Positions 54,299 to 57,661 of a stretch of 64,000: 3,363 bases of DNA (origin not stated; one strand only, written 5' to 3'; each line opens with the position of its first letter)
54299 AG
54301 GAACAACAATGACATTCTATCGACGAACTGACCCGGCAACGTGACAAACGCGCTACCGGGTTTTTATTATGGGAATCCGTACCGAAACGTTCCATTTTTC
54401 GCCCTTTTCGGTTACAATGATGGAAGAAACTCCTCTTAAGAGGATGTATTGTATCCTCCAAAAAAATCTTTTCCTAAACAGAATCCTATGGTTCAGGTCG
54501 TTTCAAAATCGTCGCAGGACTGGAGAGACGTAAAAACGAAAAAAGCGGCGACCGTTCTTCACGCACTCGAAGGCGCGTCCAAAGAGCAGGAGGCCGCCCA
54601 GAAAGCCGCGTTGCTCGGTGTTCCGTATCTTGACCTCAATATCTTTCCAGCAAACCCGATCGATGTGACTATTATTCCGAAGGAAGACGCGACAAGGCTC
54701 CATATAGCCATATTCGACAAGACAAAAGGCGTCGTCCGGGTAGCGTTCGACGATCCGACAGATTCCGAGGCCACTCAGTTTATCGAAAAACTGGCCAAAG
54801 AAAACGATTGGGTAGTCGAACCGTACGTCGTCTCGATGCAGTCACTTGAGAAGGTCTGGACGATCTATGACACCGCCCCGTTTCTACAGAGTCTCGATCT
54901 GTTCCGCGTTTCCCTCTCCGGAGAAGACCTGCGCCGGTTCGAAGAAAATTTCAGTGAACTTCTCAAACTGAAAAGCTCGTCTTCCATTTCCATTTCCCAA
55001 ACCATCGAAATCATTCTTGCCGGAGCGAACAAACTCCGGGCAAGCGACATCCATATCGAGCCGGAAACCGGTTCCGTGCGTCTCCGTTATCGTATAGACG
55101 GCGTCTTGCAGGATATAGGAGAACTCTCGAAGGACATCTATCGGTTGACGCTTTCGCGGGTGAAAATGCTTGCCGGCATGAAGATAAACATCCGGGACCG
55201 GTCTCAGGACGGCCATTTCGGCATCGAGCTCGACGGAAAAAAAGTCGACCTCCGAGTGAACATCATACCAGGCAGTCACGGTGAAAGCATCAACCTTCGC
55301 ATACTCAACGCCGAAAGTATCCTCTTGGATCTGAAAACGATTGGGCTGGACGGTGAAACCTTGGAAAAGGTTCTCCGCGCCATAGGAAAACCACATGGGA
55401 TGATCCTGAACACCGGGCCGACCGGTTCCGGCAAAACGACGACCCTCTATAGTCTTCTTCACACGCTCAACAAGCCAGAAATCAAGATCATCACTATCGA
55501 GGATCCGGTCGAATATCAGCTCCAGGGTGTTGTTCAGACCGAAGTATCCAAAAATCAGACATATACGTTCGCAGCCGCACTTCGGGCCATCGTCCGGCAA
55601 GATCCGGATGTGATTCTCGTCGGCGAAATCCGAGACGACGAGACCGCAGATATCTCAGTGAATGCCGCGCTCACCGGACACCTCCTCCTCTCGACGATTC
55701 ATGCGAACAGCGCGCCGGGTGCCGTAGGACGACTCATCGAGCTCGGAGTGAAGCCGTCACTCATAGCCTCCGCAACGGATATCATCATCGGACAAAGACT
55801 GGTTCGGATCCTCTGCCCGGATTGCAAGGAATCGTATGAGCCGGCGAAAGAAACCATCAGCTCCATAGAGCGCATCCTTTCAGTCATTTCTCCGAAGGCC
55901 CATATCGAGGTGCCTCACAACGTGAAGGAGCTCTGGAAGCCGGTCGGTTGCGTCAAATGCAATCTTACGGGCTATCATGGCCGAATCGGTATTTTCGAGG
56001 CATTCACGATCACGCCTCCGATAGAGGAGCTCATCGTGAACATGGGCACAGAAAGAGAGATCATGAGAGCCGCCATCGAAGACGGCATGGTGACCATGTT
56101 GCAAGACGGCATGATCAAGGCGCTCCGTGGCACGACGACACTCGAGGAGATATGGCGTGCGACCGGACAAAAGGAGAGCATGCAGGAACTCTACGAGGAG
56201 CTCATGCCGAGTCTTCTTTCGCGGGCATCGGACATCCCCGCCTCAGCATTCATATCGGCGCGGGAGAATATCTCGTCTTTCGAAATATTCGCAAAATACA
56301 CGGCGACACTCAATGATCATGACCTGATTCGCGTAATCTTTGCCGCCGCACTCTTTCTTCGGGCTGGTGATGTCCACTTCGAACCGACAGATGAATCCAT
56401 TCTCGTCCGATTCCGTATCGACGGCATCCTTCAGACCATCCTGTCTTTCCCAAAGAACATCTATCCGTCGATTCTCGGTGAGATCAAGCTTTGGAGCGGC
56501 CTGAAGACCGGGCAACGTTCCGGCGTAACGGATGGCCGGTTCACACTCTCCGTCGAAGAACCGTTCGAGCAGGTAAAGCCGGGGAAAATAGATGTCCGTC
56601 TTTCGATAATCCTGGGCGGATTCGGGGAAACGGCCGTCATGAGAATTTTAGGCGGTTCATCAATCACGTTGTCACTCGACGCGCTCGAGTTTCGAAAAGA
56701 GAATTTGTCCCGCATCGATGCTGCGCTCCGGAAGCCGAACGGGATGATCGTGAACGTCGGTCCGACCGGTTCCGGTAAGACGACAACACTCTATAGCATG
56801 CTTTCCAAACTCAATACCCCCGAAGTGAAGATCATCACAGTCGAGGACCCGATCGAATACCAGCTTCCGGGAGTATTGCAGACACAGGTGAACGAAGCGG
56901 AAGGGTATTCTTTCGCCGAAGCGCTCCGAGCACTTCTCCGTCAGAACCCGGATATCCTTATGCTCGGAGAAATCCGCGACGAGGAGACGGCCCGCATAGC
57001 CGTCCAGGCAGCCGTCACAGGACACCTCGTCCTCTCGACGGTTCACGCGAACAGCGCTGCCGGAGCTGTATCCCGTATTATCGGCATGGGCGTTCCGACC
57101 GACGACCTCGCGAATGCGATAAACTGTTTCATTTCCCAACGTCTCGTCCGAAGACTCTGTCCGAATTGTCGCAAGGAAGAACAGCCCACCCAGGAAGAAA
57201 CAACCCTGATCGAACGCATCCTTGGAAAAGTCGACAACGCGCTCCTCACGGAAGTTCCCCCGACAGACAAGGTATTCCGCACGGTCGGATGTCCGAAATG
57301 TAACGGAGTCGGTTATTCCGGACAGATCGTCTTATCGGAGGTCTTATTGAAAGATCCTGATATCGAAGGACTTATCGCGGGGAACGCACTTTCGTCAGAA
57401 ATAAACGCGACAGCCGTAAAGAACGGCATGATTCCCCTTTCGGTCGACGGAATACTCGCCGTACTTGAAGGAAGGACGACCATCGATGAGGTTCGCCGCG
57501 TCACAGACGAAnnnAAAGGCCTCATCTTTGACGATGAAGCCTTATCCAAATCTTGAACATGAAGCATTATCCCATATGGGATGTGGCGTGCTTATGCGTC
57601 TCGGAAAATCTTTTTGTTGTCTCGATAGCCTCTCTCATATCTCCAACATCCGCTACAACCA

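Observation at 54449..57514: Tandem fusion of two complete PilB/GspE secretion ATPases in one 1021-aa protein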

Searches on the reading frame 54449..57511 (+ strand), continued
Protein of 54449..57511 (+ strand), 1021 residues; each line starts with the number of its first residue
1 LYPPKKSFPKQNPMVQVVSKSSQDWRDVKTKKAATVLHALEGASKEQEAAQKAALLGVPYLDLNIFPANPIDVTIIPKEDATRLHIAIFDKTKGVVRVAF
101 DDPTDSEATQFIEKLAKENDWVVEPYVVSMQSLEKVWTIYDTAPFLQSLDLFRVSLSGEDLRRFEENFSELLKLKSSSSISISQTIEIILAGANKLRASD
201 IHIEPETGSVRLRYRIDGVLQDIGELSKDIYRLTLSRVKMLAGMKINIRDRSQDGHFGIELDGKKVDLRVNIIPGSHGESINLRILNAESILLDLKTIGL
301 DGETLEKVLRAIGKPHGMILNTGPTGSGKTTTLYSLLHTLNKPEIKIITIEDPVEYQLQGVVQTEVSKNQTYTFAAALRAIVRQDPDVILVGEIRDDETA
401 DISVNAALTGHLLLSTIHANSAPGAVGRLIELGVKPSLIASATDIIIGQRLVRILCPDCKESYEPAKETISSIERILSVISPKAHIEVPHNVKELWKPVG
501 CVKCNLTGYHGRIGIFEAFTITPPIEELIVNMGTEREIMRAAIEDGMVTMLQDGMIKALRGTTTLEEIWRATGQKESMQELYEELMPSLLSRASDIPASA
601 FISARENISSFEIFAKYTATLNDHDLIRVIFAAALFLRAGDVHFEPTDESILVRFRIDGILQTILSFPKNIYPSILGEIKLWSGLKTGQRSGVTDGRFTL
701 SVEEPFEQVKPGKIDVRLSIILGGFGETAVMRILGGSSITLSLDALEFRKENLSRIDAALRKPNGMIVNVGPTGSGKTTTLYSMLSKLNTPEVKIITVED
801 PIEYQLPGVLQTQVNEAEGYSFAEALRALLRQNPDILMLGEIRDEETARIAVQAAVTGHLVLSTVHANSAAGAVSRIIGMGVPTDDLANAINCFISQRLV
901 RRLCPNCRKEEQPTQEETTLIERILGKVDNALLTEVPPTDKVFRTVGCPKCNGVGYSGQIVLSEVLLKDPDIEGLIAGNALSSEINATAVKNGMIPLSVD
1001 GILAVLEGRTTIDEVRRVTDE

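Call 89: find_encoding_contigs(protein=P0129, flank=8000, max_places=1)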
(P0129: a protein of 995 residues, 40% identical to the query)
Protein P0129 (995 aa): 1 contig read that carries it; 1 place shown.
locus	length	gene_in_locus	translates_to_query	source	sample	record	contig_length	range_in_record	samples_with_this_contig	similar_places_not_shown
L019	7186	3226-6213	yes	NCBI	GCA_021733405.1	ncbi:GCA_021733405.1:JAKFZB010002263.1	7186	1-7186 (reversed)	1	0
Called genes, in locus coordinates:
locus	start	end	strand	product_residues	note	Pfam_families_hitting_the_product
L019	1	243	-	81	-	?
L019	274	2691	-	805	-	PF02739:5_3_exonuc_N, PF01367:5_3_exonuc, PF00476:DNA_pol_A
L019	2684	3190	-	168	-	PF02367:TsaE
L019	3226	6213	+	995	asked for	PF00437:T2SSE, PF20720:nSTAND3 (faint), PF02399:Herpes_ori_bp (faint), PF25199:nSTAND_NTPase5 (faint), PF02492:cobW (faint), PF13173:AAA_14 (faint), PF13401:AAA_22 (faint), PF00437:T2SSE, +1 more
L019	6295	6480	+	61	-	-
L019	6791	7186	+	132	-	?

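Call 90: search_protein_families(library=pfam, proteins=[P0136, P0143], max_evalue=0.001)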
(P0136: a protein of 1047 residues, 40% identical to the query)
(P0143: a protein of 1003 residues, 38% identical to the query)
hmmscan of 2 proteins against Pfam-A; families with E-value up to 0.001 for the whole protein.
P0136 (1047 aa): 14 families
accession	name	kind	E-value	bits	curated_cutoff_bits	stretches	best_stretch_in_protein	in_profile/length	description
PF00437.27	T2SSE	-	3.3e-236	783.3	24.9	2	661-1042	6-370/370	Type II/IV secretion system protein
PF00482.28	T2SSF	-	5.4e-22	78.5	25.2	2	118-203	2-88/125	Type II secretion system (T2SS), protein F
PF13401.12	AAA_22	-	3.1e-06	28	27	0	798-840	6-48/130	AAA domain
PF25199.1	nSTAND_NTPase5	-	1.3e-05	25.5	34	0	361-389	38-66/145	Novel STAND NTPase 5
PF20720.3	nSTAND3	-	1.6e-05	25.1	27.2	0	363-394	16-48/155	Novel STAND NTPase 3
PF13191.12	AAA_16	-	2e-05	25.6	32.6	0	354-396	10-60/167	AAA ATPase domain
PF13173.12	AAA_14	-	5.1e-05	23.7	27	0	799-837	4-43/129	AAA domain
PF02492.25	cobW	-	7e-05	22.9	20.7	0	800-824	3-27/180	CobW/HypB/UreG, nucleotide-binding domain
PF13555.12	AAA_29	-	0.00015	21.9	27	0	362-381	20-39/61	P-loop containing region of AAA domain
PF13604.12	AAA_30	-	0.00018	21.7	27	0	787-828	8-49/191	AAA domain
PF01637.24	ATPase_2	-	0.00021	21.6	33.2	0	796-823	19-46/225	ATPase domain predominantly from Archaea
PF00005.33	ABC_tran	-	0.00022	22.3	25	0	800-832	14-45/137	ABC transporter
PF13476.12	AAA_23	-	0.00024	22.2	27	0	798-816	20-38/201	AAA domain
PF05729.18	NACHT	-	0.00062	20.1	26.7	0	799-821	2-24/167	NACHT domain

P0143 (1003 aa): 3 families
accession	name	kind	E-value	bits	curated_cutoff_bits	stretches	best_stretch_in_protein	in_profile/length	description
PF00437.27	T2SSE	-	1.4e-121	406.1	24.9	1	597-980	2-369/370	Type II/IV secretion system protein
PF05157.20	MshEN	-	2.4e-16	59.9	23.1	1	483-562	7-87/90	MshEN domain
PF25199.1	nSTAND_NTPase5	-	0.00062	20.1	34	0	734-780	38-85/145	Novel STAND NTPase 5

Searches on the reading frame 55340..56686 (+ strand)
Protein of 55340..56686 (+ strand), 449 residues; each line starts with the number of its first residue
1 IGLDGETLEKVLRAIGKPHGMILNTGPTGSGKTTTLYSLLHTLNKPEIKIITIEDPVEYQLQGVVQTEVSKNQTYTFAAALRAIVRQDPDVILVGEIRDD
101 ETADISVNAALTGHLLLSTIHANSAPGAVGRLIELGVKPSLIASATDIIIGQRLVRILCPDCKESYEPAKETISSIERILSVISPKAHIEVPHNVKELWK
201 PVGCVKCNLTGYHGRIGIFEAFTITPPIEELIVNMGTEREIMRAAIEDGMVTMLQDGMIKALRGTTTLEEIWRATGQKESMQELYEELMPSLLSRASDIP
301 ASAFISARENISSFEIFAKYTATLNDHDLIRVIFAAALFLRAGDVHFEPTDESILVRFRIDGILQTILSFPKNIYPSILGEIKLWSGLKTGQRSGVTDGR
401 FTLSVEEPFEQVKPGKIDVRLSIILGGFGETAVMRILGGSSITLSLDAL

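Call 83: predict_structure(alignment_id=A2)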
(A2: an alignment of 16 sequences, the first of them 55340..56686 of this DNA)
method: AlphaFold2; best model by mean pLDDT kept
length: 449 residues; sequences in the alignment: 16
mean_pLDDT: 77.1   pTM: 0.57
mean pLDDT of the five models: 77.1, 75.1, 72.8, 71.6, 70.8
residues with pLDDT >= 90: 64; 70-90: 275; 50-70: 87; < 50: 23
segments of 3 or more residues with pLDDT < 50: 289-295, 440-449
pLDDT, mean of each block of 10 residues (from residue 1): 70 76 70 68 75 59 57 57 71 79 83 85 84 89 87 87 90 74 58 78 93 84 88 87 80 81 88 77 58 56 86 86 84 90 90 91 88 83 68 61 76 76 82 77 38
secondary structure, 60 per line:
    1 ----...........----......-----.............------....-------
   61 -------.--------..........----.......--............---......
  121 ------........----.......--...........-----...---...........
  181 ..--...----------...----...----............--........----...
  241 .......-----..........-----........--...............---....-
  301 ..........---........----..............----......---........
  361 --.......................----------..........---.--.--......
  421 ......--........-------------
elements in order: H5-15 E20-25 H31-43 E50-53 H77-86 E91-97 H100-111 E115-120 H127-134 H139-145 E148-158 E164-166 H170-182 E198-200 E212-223 H226-233 H238-247 H253-262 H268-275 H278-292 E296-299 H301-310 H314-321 H326-339 E344-349 E353-360 E363-371 H372-385 E396-405 E415-426 E429-436
